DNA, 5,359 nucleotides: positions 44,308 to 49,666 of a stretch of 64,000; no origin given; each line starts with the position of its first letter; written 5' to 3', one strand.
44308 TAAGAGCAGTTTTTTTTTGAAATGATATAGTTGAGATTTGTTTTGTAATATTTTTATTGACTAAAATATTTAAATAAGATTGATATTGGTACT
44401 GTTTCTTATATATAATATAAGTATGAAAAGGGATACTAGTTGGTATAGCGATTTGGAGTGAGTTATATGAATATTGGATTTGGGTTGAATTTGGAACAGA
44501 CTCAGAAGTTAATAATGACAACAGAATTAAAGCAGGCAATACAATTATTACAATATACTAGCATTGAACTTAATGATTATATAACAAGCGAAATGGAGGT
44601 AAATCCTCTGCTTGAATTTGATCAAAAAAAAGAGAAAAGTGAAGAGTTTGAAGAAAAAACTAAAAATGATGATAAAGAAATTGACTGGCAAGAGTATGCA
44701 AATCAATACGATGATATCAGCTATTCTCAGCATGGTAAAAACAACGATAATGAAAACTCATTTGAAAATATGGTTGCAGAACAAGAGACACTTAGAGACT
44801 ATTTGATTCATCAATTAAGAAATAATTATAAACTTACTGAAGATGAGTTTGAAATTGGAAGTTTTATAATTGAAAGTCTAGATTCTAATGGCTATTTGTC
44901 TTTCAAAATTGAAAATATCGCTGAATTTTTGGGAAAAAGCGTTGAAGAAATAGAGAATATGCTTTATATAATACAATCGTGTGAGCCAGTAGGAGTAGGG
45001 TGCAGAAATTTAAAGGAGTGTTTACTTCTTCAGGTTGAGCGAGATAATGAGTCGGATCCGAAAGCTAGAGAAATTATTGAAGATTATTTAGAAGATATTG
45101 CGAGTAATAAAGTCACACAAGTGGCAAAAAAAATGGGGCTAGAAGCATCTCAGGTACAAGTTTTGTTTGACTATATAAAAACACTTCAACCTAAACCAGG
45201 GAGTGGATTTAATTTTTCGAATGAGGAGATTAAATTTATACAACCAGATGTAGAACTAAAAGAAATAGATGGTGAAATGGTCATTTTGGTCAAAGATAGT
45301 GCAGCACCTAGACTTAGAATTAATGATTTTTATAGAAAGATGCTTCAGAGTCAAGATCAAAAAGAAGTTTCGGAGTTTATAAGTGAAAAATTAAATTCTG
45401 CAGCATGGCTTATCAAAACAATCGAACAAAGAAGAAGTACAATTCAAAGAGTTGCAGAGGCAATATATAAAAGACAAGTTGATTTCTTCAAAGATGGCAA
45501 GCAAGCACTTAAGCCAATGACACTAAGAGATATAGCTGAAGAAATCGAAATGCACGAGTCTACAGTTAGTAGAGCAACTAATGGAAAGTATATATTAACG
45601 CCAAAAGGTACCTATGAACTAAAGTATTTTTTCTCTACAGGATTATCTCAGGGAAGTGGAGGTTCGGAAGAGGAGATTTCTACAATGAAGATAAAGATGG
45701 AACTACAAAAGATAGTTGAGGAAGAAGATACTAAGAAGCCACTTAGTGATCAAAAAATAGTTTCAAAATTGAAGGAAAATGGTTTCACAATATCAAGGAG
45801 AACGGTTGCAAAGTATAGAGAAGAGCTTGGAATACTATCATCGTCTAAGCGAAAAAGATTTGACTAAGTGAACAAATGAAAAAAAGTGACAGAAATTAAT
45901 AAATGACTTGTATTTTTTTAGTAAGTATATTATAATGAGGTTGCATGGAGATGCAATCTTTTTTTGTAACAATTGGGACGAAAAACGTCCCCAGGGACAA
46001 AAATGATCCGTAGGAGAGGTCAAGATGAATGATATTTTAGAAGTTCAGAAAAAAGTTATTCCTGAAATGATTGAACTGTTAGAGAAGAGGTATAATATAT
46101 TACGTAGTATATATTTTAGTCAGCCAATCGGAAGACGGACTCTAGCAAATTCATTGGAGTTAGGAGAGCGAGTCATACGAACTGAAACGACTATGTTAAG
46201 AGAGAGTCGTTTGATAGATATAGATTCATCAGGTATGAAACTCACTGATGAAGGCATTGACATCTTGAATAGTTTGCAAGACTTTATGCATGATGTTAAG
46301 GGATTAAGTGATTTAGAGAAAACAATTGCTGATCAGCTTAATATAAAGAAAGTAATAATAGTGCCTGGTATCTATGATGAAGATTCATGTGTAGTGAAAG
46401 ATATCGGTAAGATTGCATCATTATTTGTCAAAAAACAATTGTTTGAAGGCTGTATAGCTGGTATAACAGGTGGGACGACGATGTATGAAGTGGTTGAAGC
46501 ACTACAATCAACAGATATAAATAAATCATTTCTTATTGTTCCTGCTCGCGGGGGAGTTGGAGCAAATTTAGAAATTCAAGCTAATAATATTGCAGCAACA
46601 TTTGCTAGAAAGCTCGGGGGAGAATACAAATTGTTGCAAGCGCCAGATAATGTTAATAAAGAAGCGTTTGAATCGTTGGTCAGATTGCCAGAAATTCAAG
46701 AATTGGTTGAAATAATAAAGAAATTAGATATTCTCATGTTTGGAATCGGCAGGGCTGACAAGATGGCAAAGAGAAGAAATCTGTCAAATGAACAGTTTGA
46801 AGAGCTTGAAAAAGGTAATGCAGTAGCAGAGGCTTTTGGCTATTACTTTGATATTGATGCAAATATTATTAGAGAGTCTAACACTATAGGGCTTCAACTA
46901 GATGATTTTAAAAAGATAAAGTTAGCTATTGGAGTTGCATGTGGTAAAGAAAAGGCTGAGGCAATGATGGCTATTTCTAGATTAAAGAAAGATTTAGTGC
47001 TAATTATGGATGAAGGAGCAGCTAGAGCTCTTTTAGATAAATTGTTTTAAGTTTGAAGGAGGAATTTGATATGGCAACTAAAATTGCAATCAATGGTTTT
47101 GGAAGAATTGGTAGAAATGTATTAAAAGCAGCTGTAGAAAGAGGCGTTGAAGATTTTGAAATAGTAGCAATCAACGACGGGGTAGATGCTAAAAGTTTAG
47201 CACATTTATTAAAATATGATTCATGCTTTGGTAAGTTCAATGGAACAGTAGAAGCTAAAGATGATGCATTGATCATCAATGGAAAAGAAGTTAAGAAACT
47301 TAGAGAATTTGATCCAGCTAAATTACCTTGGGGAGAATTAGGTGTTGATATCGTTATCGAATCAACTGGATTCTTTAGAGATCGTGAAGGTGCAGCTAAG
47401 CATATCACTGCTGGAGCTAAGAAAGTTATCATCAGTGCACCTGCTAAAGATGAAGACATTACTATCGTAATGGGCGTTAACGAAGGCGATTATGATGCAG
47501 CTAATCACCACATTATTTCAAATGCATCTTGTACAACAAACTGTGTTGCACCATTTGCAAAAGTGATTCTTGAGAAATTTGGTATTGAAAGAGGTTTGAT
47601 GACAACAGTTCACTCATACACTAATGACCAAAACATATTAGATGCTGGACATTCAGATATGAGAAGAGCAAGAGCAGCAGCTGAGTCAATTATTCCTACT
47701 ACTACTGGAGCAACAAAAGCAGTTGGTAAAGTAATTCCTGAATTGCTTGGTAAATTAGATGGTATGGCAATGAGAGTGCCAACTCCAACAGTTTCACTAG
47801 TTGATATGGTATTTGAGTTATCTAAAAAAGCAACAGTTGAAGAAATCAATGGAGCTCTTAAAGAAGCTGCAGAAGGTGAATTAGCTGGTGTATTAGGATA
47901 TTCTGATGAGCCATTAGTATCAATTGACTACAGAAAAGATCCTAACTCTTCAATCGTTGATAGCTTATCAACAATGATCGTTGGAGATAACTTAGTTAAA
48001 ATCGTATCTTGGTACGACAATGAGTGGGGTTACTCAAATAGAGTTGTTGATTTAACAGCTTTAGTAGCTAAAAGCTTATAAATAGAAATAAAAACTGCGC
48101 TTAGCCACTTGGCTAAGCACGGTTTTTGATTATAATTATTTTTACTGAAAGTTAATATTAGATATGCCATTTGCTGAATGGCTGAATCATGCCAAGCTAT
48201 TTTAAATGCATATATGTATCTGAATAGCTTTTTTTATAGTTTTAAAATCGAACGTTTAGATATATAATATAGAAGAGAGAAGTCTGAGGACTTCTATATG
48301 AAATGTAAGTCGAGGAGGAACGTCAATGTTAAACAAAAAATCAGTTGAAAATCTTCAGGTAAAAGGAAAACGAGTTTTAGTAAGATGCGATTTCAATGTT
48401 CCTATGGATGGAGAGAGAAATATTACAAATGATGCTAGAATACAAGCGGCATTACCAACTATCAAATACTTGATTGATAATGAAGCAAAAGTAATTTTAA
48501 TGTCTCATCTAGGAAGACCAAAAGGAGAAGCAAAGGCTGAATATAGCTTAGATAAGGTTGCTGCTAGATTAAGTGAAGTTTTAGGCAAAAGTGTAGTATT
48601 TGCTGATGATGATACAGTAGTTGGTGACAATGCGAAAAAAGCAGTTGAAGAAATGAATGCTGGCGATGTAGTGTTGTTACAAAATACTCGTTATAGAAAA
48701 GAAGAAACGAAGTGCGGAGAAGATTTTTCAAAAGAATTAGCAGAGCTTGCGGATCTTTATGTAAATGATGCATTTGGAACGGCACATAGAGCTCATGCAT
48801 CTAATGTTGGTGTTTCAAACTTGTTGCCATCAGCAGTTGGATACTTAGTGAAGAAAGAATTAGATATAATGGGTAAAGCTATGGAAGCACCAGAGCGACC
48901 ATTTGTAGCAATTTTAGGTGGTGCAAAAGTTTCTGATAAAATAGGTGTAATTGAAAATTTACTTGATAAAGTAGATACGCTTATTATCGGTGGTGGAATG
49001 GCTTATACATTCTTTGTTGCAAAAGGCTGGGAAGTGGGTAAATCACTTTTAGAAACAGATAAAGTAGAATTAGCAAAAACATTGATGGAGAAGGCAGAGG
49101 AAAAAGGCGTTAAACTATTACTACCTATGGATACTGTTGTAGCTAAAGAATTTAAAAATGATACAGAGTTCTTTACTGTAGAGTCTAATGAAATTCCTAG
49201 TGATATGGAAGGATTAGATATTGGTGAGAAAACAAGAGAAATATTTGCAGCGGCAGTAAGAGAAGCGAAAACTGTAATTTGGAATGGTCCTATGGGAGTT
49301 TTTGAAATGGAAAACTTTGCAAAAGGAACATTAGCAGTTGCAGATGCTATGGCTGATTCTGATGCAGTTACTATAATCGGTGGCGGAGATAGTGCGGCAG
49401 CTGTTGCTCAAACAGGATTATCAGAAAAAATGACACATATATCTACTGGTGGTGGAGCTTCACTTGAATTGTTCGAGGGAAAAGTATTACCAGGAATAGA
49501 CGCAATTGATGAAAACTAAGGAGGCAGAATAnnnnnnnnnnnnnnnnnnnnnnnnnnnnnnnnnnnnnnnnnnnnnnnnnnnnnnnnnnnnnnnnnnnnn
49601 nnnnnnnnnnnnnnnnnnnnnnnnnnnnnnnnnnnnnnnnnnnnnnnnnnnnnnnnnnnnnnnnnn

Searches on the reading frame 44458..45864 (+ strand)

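Call 57: search_protein_families(library=pfam, proteins=[window:44458-45864:+], max_evalue=0.00001)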
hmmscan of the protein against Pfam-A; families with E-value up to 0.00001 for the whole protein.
window:44458-45864:+ (469 aa): 3 families
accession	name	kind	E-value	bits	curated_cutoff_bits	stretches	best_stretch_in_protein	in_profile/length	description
PF04552.19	Sigma54_DBD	-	2.1e-62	210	22.8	1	306-467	2-160/160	Sigma-54, DNA binding domain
PF04963.19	Sigma54_CBD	-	2.3e-56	190.9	22.9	1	102-292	2-185/185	Sigma-54 factor, core binding domain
PF00309.25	Sigma54_AID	-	2.9e-16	59.5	23.8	1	10-53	2-45/46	Sigma-54 factor, Activator interacting domain (AID)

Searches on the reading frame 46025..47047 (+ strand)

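Call 57: search_protein_families(library=pfam, proteins=[window:46025-47047:+], max_evalue=0.00001)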
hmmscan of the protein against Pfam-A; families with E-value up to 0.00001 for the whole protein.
window:46025-47047:+ (341 aa): 3 families
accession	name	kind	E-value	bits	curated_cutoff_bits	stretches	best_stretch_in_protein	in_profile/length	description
PF04198.19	Sugar-bind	-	4.7e-61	206.7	27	1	90-337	2-256/257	Putative sugar-binding domain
PF21715.3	CggR_N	-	9.1e-28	96.2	30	1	19-88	2-71/71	CggR N-terminal DNA binding domain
PF22167.2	PH0730-like_N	-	3.5e-06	27.5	30.2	0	32-77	13-58/60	PH0730-like, N-terminal domain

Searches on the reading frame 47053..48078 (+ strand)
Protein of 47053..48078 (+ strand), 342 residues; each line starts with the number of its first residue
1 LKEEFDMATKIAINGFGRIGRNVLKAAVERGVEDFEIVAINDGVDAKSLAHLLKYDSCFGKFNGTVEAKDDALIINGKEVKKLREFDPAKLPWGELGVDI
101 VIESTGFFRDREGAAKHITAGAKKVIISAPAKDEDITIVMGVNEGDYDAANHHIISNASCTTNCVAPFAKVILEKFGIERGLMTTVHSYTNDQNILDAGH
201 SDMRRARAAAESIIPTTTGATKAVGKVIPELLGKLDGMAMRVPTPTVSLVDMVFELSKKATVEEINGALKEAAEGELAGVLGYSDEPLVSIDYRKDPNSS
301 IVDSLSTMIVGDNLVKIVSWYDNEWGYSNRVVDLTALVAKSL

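Call 57: search_protein_families(library=pfam, proteins=[window:47053-48078:+], max_evalue=0.00001)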
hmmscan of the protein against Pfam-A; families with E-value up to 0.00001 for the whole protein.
window:47053-48078:+ (342 aa): 2 families
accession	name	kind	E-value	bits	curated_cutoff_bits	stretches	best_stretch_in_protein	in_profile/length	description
PF02800.25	Gp_dh_C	-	2e-67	226.1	24.4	1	165-321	1-158/158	Glyceraldehyde 3-phosphate dehydrogenase, C-terminal domain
PF00044.30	Gp_dh_N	-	1.4e-38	131.7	31.7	1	10-110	2-100/101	Glyceraldehyde 3-phosphate dehydrogenase, NAD binding domain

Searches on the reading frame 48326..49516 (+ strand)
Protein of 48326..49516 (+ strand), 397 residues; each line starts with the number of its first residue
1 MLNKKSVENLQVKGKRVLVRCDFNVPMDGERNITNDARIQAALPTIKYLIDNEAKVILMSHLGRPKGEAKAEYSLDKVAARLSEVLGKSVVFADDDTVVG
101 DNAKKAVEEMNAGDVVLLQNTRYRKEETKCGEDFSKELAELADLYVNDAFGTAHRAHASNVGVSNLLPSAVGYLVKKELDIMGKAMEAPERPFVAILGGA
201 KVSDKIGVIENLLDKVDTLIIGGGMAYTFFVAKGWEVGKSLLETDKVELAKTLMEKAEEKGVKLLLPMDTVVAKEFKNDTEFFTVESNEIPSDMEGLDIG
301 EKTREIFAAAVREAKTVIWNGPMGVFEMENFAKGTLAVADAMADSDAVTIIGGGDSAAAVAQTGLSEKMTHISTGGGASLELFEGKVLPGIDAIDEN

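Call 57: search_protein_families(library=pfam, proteins=[window:48326-49516:+], max_evalue=0.00001)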
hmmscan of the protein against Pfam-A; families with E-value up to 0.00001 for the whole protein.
window:48326-49516:+ (397 aa): 1 family
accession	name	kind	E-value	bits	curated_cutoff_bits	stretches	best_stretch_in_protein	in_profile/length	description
PF00162.24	PGK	-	3.3e-164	546.8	27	1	7-386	1-379/379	Phosphoglycerate kinase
